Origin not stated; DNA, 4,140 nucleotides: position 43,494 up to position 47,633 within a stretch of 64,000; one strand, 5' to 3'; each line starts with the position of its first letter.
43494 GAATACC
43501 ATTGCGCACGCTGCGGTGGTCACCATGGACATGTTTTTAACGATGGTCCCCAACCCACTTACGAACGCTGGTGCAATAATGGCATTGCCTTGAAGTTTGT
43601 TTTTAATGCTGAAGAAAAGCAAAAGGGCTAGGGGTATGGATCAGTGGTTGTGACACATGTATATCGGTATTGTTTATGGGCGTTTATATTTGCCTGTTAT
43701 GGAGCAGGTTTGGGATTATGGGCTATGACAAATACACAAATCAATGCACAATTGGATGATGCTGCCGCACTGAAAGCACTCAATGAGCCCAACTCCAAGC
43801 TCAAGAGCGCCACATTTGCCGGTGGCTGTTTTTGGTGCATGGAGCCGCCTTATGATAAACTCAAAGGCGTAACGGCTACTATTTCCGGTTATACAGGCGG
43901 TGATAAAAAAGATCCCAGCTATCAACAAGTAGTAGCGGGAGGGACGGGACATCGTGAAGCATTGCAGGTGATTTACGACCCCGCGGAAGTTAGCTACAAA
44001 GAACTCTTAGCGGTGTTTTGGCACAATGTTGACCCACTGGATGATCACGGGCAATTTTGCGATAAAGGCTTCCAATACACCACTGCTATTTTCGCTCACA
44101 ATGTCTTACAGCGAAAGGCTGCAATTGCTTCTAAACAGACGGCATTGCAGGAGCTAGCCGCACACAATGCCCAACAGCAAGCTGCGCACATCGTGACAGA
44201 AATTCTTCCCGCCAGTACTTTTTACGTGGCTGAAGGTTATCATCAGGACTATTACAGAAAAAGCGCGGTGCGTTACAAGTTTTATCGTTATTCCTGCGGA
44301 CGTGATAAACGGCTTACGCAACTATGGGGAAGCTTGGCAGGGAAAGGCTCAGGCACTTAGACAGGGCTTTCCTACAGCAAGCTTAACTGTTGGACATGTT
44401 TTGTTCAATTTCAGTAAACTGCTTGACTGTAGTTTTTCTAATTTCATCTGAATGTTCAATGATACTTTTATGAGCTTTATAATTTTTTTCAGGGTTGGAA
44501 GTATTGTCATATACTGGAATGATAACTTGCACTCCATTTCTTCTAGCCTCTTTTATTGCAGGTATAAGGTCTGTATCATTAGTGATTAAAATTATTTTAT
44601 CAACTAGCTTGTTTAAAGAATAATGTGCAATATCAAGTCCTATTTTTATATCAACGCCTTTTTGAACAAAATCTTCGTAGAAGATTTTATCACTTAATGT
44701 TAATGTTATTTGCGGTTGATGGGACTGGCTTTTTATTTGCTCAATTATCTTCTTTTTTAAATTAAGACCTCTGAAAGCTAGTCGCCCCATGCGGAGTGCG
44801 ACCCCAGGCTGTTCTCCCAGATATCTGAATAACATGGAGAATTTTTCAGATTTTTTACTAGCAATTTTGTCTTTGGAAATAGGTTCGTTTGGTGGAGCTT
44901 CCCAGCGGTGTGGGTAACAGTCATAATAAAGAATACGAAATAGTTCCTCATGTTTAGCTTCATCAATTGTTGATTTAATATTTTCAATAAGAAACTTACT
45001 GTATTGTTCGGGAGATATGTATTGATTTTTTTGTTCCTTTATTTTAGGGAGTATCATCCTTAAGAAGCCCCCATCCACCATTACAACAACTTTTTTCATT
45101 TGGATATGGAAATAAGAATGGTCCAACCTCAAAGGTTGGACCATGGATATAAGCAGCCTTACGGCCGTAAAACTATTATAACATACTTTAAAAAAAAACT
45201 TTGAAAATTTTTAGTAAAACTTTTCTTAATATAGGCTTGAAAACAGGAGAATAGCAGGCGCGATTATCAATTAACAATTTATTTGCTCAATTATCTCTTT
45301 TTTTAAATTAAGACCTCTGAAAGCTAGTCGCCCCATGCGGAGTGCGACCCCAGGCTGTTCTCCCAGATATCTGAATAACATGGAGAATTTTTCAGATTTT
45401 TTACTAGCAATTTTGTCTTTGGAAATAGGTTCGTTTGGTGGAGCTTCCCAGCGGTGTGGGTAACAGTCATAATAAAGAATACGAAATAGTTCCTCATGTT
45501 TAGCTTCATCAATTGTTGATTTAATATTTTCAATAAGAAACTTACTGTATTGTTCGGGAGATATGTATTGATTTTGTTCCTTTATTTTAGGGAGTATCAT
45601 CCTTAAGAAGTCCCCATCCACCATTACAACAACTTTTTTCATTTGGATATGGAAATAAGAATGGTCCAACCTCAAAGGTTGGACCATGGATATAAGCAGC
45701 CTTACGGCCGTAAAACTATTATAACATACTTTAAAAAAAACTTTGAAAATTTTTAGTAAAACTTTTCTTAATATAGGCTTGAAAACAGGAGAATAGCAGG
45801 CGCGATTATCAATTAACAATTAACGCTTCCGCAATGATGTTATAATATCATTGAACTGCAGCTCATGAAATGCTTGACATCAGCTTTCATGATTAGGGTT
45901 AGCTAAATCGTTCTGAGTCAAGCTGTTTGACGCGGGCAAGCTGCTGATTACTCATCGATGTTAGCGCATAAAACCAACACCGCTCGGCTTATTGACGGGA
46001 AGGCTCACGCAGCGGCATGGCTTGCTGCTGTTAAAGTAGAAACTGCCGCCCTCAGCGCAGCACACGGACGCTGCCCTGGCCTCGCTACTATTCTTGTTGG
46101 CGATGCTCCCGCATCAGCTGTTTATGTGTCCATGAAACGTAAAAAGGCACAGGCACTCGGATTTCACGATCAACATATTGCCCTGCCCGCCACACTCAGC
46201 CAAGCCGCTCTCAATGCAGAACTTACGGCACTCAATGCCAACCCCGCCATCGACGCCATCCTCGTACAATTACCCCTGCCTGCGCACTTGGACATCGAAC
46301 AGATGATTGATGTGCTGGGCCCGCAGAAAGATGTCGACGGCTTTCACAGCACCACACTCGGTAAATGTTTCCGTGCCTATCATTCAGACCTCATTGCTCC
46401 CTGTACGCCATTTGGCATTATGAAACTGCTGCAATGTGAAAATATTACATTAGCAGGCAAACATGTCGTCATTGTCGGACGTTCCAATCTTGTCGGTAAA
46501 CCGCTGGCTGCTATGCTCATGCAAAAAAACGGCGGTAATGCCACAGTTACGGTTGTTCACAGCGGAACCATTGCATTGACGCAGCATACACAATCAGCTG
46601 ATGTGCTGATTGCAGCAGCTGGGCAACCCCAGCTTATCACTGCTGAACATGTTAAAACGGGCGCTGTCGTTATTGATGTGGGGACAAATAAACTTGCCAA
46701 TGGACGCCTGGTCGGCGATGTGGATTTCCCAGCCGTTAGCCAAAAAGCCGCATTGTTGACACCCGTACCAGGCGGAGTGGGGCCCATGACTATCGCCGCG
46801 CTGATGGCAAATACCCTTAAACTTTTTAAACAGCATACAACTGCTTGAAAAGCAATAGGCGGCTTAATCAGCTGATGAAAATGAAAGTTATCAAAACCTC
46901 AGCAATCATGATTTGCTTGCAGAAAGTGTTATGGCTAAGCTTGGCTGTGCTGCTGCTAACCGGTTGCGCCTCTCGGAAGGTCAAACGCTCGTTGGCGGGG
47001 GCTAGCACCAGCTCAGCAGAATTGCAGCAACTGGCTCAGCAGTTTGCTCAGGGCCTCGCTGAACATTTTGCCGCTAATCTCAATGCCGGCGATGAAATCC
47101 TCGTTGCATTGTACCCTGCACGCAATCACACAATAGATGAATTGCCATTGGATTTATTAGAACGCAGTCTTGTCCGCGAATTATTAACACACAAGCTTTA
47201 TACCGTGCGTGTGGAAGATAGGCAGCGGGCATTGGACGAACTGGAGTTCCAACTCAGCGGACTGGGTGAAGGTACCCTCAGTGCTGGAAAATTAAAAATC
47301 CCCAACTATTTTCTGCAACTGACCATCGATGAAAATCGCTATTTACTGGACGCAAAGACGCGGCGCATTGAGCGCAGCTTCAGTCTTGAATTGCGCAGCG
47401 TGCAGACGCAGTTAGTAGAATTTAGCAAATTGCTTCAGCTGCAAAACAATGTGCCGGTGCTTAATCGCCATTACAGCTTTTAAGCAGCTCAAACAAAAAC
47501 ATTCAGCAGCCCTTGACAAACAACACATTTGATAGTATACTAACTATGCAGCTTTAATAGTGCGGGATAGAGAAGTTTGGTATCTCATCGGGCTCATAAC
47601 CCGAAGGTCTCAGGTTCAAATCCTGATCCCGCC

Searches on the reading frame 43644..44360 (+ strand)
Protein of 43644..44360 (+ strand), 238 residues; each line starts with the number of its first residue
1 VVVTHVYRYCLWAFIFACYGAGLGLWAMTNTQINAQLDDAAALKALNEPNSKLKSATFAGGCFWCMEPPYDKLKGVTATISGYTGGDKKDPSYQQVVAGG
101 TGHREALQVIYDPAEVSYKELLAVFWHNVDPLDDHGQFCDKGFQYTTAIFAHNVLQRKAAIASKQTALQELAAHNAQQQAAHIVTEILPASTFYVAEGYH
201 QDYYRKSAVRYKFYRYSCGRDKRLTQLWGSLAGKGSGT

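Call 54: search_protein_families(library=pfam, proteins=[window:43644-44360:+], max_evalue=0.00001)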
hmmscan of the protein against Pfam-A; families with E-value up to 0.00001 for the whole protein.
window:43644-44360:+ (238 aa): 1 family
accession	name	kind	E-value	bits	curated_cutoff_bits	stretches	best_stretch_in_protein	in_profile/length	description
PF01625.27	PMSR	-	3.1e-54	183.8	23.7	1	56-212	2-152/153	Peptide methionine sulfoxide reductase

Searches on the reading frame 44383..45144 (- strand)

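Call 54: search_protein_families(library=pfam, proteins=[window:44383-45144:-], max_evalue=0.00001)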
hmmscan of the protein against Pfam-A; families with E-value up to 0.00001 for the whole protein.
window:44383-45144:- (253 aa): 1 family
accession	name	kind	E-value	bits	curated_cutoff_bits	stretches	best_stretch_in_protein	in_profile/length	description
PF01936.24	NYN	-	1.9e-07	32.1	24.2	1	145-216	59-131/145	NYN domain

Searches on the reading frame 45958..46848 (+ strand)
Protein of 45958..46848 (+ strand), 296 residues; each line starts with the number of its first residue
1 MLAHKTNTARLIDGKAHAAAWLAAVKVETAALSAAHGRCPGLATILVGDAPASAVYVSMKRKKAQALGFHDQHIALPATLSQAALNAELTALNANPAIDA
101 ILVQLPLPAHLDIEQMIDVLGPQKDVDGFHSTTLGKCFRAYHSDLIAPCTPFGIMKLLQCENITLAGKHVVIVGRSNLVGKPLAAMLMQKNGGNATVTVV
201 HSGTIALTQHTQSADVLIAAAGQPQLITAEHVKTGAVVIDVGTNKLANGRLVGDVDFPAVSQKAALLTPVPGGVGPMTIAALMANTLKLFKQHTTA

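Call 55: search_protein_families(library=pfam, proteins=[window:45958-46848:+], max_evalue=0.00001)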
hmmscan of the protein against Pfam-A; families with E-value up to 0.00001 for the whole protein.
window:45958-46848:+ (296 aa): 2 families
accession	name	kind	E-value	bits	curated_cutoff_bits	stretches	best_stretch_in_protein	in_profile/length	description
PF02882.25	THF_DHG_CYH_C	-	2e-62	209.7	27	1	133-293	4-159/160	Tetrahydrofolate dehydrogenase/cyclohydrolase, NAD(P)-binding domain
PF00763.28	THF_DHG_CYH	-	7.3e-33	113.7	32.8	1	12-127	1-115/115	Tetrahydrofolate dehydrogenase/cyclohydrolase, catalytic domain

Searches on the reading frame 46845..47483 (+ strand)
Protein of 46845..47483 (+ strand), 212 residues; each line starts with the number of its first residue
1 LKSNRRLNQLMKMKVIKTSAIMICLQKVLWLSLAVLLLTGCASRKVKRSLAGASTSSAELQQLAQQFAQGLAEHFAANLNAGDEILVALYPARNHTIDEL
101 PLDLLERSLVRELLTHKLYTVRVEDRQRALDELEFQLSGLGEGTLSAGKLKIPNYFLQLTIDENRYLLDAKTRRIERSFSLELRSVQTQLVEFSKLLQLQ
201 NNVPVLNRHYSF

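Call 55: search_protein_families(library=pfam, proteins=[window:46845-47483:+], max_evalue=0.00001)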
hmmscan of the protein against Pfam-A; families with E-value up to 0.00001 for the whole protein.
window:46845-47483:+ (212 aa): 1 family
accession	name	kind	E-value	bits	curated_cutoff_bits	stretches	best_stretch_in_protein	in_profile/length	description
PF13036.11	LpoB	-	2.1e-08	34.6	22.3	1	60-194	2-142/147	Peptidoglycan-synthase activator LpoB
